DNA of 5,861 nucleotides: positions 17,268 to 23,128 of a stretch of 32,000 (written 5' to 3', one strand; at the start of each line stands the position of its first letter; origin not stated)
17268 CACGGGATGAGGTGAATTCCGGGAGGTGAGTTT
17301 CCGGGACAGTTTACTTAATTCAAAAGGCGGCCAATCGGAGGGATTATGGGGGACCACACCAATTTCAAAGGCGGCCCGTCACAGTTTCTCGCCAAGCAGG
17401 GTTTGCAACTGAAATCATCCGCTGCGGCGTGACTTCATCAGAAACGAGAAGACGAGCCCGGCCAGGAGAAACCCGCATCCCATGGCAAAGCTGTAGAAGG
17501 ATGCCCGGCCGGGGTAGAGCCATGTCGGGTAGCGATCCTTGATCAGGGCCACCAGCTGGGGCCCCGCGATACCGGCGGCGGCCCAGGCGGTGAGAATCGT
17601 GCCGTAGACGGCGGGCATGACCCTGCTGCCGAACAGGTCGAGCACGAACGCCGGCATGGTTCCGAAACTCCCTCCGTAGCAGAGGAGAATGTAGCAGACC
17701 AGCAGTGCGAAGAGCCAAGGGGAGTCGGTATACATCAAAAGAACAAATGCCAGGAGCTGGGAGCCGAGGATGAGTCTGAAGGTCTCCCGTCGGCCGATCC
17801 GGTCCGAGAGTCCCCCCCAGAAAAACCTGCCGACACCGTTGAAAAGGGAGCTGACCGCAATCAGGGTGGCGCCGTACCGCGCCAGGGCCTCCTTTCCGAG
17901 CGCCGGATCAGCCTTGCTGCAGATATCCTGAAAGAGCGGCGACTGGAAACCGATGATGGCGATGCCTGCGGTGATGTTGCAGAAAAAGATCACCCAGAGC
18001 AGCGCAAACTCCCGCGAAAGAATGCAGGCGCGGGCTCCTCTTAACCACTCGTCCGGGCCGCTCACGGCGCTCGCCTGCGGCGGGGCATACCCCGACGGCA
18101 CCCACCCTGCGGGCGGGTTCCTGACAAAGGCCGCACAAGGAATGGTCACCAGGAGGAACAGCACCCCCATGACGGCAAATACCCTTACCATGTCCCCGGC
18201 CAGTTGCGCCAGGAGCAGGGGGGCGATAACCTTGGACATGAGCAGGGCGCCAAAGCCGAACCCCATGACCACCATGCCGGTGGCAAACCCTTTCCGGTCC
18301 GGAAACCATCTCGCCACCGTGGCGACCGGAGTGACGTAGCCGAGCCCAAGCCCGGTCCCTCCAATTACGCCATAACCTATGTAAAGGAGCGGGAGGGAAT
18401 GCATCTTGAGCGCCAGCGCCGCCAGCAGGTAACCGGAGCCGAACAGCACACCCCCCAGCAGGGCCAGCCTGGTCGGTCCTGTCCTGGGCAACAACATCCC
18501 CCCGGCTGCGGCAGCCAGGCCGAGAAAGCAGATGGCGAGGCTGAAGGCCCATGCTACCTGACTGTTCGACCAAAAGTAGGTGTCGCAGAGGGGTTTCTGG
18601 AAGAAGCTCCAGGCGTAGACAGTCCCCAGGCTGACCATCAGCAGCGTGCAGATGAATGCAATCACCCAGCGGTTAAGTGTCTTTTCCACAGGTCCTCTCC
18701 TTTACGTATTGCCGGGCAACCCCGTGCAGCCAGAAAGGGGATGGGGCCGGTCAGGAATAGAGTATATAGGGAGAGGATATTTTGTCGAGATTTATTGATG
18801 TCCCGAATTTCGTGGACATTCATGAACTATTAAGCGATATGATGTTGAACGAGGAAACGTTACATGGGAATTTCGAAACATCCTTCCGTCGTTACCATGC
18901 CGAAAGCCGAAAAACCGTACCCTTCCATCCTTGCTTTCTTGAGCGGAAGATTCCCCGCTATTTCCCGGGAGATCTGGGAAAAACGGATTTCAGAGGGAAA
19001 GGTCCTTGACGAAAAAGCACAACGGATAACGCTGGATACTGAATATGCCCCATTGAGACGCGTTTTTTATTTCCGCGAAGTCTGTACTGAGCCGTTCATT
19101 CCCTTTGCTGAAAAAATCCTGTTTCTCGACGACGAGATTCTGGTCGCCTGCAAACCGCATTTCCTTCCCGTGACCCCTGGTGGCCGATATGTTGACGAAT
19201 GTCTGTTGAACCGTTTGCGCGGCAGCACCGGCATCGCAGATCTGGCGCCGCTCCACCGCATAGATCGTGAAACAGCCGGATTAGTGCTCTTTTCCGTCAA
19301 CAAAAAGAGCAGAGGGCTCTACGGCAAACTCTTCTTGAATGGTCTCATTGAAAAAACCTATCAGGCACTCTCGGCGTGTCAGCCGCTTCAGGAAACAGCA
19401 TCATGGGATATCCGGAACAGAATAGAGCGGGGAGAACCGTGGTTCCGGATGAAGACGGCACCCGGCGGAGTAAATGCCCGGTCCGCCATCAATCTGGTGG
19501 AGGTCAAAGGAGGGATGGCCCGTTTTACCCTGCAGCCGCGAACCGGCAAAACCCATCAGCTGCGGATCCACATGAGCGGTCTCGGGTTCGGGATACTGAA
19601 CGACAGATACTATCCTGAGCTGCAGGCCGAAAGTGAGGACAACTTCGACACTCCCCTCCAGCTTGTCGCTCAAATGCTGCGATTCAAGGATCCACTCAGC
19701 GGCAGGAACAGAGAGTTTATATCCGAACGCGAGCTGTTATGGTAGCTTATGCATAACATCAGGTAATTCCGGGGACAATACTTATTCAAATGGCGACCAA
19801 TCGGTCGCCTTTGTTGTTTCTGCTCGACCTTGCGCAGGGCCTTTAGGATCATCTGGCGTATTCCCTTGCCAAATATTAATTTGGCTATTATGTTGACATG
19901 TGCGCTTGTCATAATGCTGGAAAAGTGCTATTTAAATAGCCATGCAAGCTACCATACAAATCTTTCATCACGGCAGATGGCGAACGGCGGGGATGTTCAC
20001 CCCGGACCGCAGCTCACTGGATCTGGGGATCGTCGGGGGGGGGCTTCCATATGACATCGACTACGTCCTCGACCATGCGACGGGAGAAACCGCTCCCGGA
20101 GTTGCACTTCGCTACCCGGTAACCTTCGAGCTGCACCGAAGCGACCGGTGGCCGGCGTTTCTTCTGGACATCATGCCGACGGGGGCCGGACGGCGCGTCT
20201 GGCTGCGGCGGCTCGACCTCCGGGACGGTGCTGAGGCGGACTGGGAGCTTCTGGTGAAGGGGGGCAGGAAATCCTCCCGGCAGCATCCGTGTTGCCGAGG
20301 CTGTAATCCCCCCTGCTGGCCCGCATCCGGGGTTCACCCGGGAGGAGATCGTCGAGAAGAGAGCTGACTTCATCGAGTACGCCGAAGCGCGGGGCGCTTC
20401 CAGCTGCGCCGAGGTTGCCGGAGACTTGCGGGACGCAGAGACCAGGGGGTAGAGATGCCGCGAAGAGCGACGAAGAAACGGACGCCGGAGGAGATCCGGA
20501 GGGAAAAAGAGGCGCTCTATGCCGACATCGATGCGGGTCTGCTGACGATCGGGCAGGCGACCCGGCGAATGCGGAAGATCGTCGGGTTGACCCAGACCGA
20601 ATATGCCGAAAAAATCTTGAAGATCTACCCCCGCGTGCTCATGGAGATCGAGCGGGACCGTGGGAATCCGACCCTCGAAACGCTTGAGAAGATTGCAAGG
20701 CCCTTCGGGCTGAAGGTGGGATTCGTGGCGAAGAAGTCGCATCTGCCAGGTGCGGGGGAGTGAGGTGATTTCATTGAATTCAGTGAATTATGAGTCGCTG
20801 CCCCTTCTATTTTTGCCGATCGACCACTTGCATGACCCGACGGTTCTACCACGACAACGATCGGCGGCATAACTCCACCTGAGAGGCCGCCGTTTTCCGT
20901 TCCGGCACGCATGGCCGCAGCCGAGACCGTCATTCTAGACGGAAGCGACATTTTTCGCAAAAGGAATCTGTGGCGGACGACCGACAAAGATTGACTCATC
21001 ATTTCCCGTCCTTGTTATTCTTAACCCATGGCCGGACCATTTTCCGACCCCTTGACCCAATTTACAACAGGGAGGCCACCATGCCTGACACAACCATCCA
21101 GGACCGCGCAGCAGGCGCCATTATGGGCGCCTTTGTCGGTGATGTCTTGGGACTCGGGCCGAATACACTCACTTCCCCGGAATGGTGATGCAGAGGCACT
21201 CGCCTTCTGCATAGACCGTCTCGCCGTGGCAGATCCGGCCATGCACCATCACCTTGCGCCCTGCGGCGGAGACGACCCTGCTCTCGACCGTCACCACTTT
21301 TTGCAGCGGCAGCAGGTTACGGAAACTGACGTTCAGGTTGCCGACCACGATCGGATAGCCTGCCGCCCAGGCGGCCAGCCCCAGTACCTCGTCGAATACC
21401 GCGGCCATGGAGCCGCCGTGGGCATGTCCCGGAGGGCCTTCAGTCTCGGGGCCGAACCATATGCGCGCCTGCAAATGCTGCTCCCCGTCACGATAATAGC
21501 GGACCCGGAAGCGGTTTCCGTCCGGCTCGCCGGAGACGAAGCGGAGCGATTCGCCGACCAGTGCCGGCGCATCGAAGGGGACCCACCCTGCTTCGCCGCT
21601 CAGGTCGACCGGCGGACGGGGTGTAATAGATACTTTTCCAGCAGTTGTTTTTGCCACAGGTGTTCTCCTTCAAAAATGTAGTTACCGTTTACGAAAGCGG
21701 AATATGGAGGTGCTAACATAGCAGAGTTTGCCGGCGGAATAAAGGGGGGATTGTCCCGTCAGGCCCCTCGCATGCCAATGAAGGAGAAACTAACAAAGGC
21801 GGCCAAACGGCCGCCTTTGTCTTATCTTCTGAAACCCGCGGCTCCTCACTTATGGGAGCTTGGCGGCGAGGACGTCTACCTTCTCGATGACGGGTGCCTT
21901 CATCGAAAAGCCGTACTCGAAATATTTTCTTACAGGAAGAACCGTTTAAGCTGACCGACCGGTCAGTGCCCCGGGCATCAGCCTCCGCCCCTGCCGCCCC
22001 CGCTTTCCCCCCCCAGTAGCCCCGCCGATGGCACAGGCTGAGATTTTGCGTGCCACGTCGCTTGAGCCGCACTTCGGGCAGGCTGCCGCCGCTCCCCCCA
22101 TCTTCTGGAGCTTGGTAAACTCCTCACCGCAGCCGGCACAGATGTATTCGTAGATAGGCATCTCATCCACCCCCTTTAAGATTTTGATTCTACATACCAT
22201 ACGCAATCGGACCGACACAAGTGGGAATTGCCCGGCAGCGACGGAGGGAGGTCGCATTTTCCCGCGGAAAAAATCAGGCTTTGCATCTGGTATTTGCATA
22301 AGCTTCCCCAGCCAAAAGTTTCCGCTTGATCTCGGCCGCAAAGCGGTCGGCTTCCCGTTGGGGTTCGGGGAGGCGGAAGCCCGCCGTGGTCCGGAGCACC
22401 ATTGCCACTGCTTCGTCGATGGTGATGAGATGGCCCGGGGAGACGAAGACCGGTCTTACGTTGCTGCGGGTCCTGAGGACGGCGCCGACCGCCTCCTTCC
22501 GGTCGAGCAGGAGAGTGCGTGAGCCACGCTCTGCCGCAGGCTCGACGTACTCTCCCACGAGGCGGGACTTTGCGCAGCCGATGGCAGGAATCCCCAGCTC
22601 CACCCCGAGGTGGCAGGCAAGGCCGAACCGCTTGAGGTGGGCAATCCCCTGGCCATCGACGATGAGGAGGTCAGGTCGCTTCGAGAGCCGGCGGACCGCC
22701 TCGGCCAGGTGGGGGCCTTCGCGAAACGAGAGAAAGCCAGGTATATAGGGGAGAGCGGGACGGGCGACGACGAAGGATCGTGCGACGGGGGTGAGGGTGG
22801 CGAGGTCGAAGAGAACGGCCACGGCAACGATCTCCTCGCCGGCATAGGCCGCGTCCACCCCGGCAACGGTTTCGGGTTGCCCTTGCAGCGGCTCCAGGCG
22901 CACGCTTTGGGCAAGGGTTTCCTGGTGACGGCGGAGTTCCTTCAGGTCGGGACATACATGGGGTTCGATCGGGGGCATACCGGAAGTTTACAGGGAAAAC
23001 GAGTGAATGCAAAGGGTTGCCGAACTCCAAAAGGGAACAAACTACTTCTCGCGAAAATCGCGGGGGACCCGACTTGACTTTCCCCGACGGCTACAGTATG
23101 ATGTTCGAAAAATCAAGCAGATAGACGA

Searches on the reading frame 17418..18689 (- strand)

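Call 63: search_protein_families(library=pfam, proteins=[window:17418-18689:-], max_evalue=0.001)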
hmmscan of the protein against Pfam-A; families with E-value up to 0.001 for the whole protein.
window:17418-18689:- (424 aa): 1 family
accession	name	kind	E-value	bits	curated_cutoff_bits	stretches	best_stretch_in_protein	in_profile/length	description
PF07690.21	MFS_1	-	2.3e-33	116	33.4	1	9-377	3-347/347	Major Facilitator Superfamily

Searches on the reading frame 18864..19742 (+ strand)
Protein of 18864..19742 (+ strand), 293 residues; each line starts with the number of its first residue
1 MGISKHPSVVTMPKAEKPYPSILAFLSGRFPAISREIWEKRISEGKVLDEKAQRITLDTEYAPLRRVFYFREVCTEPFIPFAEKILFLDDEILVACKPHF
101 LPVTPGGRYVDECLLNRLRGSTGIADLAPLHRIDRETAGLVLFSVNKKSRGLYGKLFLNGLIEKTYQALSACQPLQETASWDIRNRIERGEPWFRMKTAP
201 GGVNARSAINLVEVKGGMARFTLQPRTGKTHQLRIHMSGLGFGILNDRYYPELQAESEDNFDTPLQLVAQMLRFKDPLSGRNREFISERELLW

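Call 63: search_protein_families(library=pfam, proteins=[window:18864-19742:+], max_evalue=0.001)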
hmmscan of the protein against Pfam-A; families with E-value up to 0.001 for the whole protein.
window:18864-19742:+ (293 aa): 1 family
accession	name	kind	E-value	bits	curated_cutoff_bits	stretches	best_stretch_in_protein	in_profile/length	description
PF00849.27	PseudoU_synth_2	-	1e-20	74.9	26.8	1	92-238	2-151/152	RNA pseudouridylate synthase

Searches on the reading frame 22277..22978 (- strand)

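Call 63: search_protein_families(library=pfam, proteins=[window:22277-22978:-], max_evalue=0.001)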
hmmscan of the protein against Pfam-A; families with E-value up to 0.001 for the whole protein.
window:22277-22978:- (234 aa): 1 family
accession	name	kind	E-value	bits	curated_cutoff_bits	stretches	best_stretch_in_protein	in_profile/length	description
PF04493.20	Endonuclease_5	-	9.5e-70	234.7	23.4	1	21-212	2-198/198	Endonuclease V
